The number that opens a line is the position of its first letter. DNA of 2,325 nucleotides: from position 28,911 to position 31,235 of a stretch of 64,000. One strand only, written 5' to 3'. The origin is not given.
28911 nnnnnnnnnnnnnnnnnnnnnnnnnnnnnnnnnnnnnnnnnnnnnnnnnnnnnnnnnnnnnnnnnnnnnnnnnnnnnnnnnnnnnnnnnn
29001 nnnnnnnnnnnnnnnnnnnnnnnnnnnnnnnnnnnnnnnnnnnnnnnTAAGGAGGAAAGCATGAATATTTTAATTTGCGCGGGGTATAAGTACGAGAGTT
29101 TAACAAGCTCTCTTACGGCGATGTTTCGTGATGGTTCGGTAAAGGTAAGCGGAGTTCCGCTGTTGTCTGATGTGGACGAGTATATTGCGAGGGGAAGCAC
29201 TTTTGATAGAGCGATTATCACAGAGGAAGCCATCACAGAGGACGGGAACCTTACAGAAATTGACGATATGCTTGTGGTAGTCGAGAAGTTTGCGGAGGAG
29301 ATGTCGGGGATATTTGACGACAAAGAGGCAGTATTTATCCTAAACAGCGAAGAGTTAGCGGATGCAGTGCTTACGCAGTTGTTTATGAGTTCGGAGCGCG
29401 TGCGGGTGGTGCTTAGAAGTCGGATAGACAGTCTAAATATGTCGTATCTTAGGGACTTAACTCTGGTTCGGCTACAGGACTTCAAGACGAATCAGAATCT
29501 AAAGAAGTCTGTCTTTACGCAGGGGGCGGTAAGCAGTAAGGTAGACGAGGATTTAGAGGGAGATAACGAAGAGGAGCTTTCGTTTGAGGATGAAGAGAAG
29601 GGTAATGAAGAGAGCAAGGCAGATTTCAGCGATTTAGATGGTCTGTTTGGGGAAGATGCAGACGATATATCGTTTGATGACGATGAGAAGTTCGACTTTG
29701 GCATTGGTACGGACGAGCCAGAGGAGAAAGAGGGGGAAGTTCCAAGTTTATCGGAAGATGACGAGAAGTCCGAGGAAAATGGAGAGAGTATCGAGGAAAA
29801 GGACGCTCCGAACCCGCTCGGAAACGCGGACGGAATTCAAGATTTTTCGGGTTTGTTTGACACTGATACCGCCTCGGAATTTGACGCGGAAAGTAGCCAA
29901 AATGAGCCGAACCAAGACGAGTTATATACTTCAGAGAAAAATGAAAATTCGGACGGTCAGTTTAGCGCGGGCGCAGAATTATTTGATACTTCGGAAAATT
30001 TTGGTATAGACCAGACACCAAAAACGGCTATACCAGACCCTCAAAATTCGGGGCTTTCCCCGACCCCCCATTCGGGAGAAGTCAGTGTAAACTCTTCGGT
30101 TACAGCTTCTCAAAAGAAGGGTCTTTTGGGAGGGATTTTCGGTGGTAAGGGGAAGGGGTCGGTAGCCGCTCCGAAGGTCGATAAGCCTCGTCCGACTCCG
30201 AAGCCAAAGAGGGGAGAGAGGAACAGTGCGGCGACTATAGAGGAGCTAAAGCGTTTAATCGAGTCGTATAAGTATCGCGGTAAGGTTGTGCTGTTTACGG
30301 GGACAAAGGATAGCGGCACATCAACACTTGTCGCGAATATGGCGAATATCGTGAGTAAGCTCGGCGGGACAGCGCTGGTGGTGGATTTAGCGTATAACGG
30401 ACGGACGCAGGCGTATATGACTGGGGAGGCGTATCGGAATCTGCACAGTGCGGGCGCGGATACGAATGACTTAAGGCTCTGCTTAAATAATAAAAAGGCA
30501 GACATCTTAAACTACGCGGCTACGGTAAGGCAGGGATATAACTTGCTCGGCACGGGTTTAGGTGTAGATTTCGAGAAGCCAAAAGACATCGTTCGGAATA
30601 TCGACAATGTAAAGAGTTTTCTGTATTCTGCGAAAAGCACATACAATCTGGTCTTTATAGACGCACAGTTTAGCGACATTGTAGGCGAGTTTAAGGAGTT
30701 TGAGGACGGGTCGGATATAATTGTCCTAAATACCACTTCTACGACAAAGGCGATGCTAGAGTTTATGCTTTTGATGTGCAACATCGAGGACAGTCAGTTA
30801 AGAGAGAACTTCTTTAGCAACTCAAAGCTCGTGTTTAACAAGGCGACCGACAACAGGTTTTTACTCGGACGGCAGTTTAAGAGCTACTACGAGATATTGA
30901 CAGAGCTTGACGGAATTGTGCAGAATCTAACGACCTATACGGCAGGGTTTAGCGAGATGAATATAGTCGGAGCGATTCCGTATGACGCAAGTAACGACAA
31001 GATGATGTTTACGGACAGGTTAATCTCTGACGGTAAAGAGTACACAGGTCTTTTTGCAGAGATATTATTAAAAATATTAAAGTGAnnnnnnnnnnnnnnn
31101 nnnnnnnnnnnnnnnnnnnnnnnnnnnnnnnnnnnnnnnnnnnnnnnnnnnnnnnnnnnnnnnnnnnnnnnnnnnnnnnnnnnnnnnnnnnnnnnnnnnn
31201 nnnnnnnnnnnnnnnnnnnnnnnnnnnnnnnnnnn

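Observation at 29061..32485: Two TadZ/CpaE-like pseudo-ATPases directly upstream of a VirB4-type ATPase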

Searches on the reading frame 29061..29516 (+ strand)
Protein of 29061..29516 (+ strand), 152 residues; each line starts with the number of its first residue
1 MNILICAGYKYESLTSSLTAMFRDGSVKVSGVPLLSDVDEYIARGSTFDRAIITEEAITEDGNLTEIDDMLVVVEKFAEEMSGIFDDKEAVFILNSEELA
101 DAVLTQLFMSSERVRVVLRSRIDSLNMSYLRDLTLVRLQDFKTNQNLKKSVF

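Call 20: search_protein_families(library=pfam, proteins=[window:29061-29516:+], max_evalue=10)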
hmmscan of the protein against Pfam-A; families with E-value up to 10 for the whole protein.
seq(152 aa): 0 families

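Call 81: search_solved_structures(query=A8, max_evalue=10, show_alignments=2)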
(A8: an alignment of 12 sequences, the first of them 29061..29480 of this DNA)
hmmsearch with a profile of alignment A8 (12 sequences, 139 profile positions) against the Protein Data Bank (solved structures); distinct sequences matched with E-value up to 10: 4.
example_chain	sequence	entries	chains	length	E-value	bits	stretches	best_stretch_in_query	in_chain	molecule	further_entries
6x8n_A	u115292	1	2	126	0.017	18.2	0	11-48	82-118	De novo designed ABLE protein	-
6w6x_A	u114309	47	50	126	0.024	17.6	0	11-48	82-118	De novo designed ABLE protein | De novo designed ABLE | D-ABLE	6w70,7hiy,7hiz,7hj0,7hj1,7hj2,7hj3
9tav_A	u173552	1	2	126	0.63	13.1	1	8-49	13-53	De novo photoenzyme photoABLE2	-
1m5q_A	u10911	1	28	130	0.64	13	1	44-117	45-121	small nuclear ribonucleoprotein homolog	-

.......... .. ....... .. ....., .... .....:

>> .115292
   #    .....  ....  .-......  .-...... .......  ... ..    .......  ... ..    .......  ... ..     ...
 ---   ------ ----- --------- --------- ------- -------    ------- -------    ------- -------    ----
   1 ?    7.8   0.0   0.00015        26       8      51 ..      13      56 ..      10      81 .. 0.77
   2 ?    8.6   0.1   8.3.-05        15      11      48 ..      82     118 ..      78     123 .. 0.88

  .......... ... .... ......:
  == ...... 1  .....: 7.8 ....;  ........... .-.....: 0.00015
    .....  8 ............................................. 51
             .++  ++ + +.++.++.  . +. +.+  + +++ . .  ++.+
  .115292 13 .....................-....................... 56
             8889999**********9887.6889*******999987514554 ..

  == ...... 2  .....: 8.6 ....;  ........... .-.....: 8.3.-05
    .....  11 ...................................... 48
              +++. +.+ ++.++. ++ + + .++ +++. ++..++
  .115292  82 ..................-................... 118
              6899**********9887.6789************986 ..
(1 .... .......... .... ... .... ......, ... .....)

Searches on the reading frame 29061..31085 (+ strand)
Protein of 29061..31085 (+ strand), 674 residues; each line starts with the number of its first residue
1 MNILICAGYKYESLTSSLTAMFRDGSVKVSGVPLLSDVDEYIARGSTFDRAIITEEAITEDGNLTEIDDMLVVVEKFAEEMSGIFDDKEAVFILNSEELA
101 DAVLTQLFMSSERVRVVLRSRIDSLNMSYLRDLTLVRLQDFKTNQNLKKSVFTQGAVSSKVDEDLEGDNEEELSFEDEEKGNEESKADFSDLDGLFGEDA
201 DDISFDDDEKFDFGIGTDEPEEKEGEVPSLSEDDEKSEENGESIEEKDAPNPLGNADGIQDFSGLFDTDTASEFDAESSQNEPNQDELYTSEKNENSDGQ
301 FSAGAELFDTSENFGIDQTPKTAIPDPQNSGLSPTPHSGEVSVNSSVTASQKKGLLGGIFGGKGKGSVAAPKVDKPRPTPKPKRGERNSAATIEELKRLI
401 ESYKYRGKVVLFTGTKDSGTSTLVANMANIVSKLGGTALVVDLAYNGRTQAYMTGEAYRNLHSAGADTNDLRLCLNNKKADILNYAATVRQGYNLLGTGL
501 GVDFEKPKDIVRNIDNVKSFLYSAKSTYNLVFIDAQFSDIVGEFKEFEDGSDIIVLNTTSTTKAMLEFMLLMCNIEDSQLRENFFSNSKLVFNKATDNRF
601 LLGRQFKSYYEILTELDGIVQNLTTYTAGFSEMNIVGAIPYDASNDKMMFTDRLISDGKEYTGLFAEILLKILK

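Call 6: search_protein_families(library=pfam, proteins=[window:29061-31085:+], max_evalue=0.01)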
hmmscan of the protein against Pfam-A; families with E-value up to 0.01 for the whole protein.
window:29061-31085:+ (674 aa): 0 families

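Call 12: search_dna_similar(query=window:29061-31085:+, collection=phages, mode=protein, max_evalue=0.001)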
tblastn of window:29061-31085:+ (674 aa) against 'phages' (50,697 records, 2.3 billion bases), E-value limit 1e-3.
No match.

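Call 13: search_dna_similar(query=window:29061-31085:+, collection=plasmids, mode=protein, max_evalue=0.001)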
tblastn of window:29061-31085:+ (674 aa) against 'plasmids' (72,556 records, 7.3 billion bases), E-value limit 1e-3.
No match.

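Call 14: search_protein_families(library=phrogs, proteins=[window:29061-31085:+], max_evalue=0.01)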
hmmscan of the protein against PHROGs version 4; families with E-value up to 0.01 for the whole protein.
window:29061-31085:+ (674 aa): 0 families

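Call 15: find_homologous_proteins(query=window:29061-31082:+, max_evalue=0.001)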
Query window:29061-31082:+ (674 aa): 9 proteins with E <= 0.001 among 8000 candidates.
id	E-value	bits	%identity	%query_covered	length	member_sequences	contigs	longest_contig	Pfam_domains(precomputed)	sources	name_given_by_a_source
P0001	0.0e+0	1383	95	100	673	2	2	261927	-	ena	-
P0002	0.0e+0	1383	95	100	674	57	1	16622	-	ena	-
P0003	0.0e+0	1366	93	100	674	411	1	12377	-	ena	-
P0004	0.0e+0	1354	93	100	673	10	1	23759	-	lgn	-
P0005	0.0e+0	1352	93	100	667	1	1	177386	-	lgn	-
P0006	0.0e+0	1329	93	100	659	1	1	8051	-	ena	-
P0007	0.0e+0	1324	94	97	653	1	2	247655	-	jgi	jgi:hypothetical protein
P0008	3.2e-248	844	91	65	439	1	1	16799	-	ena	-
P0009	1.2e-31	128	28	46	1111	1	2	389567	PF13614.13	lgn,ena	-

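Call 16: search_solved_structures(query=window:29061-31082:+, max_evalue=10, show_alignments=2)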
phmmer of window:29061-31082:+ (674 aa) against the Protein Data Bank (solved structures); distinct sequences matched with E-value up to 10: 1.
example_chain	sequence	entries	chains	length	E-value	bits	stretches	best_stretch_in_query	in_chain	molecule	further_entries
6c2u_A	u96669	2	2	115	0.57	12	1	360-441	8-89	phosphate-loop protein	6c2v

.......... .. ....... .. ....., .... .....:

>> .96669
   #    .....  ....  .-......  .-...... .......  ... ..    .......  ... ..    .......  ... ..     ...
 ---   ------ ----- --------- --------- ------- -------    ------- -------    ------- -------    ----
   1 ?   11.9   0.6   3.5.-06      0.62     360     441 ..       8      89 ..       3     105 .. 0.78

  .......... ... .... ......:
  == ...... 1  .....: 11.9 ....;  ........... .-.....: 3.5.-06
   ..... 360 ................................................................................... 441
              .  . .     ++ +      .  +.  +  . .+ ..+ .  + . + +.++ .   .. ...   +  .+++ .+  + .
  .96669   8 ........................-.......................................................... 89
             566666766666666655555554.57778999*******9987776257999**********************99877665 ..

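Call 24: find_encoding_contigs(protein=P0009, flank=10000, max_places=3)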
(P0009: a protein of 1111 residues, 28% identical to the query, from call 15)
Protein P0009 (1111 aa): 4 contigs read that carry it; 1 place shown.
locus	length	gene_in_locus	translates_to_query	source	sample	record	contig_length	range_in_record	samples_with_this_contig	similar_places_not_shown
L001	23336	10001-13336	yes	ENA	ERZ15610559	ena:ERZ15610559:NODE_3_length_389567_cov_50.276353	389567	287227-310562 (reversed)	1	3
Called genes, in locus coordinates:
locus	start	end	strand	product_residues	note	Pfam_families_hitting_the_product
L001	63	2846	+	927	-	-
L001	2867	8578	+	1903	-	-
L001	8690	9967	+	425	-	-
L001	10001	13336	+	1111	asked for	PF13614:AAA_31 (weak)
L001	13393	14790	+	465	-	-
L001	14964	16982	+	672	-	-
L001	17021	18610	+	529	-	-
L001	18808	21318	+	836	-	PF01580:FtsK_SpoIIIE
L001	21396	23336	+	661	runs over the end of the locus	-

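Call 27: search_protein_families(library=ncbifam, proteins=[window:29061-31085:+], max_evalue=0.1)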
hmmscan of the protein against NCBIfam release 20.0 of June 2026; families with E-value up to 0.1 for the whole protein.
window:29061-31085:+ (674 aa): 1 family
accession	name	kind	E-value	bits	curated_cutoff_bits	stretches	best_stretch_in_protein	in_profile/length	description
TIGR02672.2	cas_csm6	equivalog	0.00041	19.5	150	1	532-580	84-131/433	type III-A CRISPR-associated CARF protein Csm6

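Call 57: predict_structure(alignment_id=A5)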
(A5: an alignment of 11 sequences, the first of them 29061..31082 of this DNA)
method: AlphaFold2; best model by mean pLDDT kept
length: 674 residues; sequences in the alignment: 11
mean_pLDDT: 51.8   pTM: 0.41
mean pLDDT of the five models: 51.8, 47.9, 40.8, 37.8, 37.5
residues with pLDDT >= 90: 14; 70-90: 232; 50-70: 83; < 50: 345
segments of 3 or more residues with pLDDT < 50: 84-86, 109-112, 140-391, 445-507, 642-660
pLDDT, mean of each block of 10 residues (from residue 1): 84 80 76 83 76 85 84 77 56 74 61 50 63 60 32 27 24 27 30 30 31 29 29 28 27 26 28 25 24 24 22 24 23 21 21 27 25 28 32 79 82 81 71 71 46 32 27 26 26 31 44 53 70 80 77 88 83 79 83 76 85 88 76 85 38 30 75 90
secondary structure, 60 per line:
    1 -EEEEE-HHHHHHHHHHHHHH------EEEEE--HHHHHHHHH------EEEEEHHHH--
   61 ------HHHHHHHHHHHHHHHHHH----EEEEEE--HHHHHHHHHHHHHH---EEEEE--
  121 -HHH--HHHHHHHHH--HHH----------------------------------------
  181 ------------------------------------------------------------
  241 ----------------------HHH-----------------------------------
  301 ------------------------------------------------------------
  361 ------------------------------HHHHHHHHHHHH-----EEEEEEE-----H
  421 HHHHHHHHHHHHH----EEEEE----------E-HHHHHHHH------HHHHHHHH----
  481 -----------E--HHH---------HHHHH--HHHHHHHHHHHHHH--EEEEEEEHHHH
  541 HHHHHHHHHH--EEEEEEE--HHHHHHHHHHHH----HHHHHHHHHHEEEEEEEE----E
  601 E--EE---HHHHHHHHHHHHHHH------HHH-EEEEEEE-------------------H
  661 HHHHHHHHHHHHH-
elements in order (helices of 4 or more, strands of 3 or more residues): E2-6 H8-21 E28-32 H35-43 E50-54 H55-58 H67-84 E89-94 H97-110 E114-118 H127-135 H391-402 E408-414 H420-433 E438-442 H455-462 H469-476 H507-511 H514-527 E530-536 H537-550 E553-559 H562-573 H578-587 E588-595 H609-623 E634-640 H660-673

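Call 59: fold_search(model_id=the predicted structure, library=pdb)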
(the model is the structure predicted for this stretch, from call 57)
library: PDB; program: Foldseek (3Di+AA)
matches with E <= 10: 1681; with E <= 0.001: 74
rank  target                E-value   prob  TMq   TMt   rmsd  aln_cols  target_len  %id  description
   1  4rz2_B                7.1e-06  1.00  0.20  0.46   8.7       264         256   15  Crystal structure of the MinD-like ATPase FlhG (released 2015-03-04)
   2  1fp6_C                2.0e-05  1.00  0.22  0.46   8.7       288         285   15  THE NITROGENASE FE PROTEIN FROM AZOTOBACTER VINELANDII COMPLEXED WITH MGADP (released 2001-01-17)
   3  8vqj_F                2.9e-05  1.00  0.23  0.47   7.7       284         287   14  CryoEM structure of DPOR under turnover (released 2025-04-30)
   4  9cu0_F                2.9e-05  1.00  0.22  0.45   9.3       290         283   15  Azotobacter vinelandii 1:1:1 MoFeP:FeP:FeSII-Complex (C1 symmetry) (released 2025-01-15)
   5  3fwy_A                5.1e-05  1.00  0.23  0.49   7.6       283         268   12  Crystal structure of the L protein of Rhodobacter sphaeroides light-independent protochlorophyllide reductase (BchL) w (released 2009-03-24)
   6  5auq_C                8.3e-05  1.00  0.20  0.49   9.8       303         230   10  Crystal structure of ATPase-type HypB in the nucleotide free state (released 2015-06-24)
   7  1nip_B                1.4e-04  1.00  0.24  0.51   7.6       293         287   12  CRYSTALLOGRAPHIC STRUCTURE OF THE NITROGENASE IRON PROTEIN FROM AZOTOBACTER VINELANDII (released 1993-10-31)
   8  9cu0_E                1.4e-04  1.00  0.22  0.48   8.5       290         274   14  Azotobacter vinelandii 1:1:1 MoFeP:FeP:FeSII-Complex (C1 symmetry) (released 2025-01-15)
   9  6uyk_A                1.4e-04  1.00  0.22  0.48   8.1       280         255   14  Dark-operative protochlorophyllide oxidoreductase in the nucleotide-free form. (released 2020-12-02)
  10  2ph1                  1.4e-04  1.00  0.19  0.43  11.2       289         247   13  Crystal structure of nucleotide-binding protein AF2382 from Archaeoglobus fulgidus, Northeast Structural Genomics Target (released 2007-04-24)
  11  3dmd_B                1.4e-04  1.00  0.16  0.30  12.0       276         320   10  Structures and Conformations in Solution of the Signal Recognition Particle Receptor from the archaeon Pyrococcus furi (released 2008-11-11)
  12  8jml_B                1.5e-04  1.00  0.24  0.51   9.3       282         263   16  Structure of Helicobacter pylori Soj protein mutant, D41A (released 2024-05-29)
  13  8q5t_B                1.5e-04  1.00  0.23  0.48   9.1       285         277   14  Nitrogenase Fe protein from Methanothermococcus thermolithotrophicus, monoclinic crystalline form at 2.31-A resolution (released 2024-05-15)
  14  1cp2_A                1.8e-04  1.00  0.23  0.50   8.4       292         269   14  NITROGENASE IRON PROTEIN FROM CLOSTRIDIUM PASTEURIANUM (released 1998-11-04)
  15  6cy1_B                2.1e-04  1.00  0.17  0.33  12.6       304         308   12  Crystal structure of Signal recognition particle receptor FtsY from Elizabethkingia anophelis (released 2018-05-02)
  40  2pkx_B                4.9e-04  1.00  0.14  0.63   4.0       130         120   15  E.coli response regulator PhoP receiver domain (released 2007-05-22)
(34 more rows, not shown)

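Call 99: search_protein_families(library=padloc, proteins=[window:29061-31085:+], max_evalue=0.01)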
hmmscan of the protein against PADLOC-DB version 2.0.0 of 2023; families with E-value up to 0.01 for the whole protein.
window:29061-31085:+ (674 aa): 1 family
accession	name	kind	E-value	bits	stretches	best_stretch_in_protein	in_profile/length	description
PDLC01031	Csx1/Csm6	-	0.0084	13.6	0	393-430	141-178/357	CARF+HEPN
